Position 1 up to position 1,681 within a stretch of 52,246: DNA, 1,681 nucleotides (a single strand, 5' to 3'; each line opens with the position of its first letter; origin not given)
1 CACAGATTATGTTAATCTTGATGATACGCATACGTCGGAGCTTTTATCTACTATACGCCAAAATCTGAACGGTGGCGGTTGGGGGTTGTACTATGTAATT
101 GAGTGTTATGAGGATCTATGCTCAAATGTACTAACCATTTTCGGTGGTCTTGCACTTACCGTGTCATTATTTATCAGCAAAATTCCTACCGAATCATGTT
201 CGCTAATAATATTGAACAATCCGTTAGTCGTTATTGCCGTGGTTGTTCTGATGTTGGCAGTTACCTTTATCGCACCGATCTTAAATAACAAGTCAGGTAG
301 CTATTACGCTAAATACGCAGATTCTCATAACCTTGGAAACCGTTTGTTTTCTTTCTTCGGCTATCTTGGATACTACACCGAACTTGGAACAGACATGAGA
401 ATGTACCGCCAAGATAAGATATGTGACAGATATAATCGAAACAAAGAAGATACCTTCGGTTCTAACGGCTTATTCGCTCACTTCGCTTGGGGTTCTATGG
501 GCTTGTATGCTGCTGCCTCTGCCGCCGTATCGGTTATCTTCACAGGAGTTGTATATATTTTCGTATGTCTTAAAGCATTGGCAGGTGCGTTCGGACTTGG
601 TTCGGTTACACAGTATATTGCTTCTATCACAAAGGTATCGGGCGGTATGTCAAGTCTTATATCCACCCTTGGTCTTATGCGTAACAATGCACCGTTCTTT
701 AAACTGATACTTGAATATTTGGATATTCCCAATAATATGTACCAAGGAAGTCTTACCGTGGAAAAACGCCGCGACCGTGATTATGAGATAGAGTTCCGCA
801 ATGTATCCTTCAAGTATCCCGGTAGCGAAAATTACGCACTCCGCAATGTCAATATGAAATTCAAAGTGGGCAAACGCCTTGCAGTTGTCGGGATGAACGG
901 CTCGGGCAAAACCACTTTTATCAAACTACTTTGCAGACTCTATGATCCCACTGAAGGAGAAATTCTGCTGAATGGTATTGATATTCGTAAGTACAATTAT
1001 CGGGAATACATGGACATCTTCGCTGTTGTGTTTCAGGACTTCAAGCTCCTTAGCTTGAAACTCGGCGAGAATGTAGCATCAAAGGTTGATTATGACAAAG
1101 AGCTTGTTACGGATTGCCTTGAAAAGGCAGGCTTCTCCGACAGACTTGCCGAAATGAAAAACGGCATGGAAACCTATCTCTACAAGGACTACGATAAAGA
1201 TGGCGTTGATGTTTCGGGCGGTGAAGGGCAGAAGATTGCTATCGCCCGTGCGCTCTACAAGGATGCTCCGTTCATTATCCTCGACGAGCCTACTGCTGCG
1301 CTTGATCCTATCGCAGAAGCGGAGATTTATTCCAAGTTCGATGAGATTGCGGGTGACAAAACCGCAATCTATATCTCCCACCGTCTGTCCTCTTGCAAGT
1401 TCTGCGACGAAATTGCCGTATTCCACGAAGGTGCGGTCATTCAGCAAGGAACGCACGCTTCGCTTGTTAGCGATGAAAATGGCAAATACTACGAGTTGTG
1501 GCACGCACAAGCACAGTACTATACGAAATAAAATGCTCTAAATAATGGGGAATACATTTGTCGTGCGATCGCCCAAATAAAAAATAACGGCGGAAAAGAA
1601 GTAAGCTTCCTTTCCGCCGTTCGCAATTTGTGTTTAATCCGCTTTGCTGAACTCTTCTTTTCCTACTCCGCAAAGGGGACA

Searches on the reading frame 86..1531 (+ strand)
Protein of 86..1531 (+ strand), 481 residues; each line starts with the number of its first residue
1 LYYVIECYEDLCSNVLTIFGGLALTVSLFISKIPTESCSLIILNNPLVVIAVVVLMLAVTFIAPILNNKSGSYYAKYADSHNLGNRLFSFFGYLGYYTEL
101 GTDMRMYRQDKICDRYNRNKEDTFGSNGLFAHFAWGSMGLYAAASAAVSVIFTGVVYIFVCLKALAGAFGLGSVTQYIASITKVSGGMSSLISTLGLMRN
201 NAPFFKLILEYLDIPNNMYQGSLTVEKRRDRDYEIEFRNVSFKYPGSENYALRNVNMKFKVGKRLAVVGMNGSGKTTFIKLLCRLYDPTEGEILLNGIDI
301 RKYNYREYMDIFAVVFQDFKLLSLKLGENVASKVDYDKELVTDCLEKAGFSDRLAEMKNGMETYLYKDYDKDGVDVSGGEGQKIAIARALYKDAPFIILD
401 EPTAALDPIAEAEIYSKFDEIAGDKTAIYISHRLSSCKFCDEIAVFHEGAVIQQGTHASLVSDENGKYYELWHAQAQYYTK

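Call 102: search_protein_families(library=pfam, max_evalue=0.00001, proteins=[window:86-1531:+])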
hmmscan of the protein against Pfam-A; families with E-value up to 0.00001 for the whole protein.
window:86-1531:+ (481 aa): 2 families
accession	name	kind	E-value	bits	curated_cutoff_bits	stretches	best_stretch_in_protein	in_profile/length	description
PF00005.33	ABC_tran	-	3.4e-29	102.6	25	1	252-404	1-137/137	ABC transporter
PF02463.25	SMC_N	-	4.2e-06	26.8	40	0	353-443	135-208/220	RecF/RecN/SMC N terminal domain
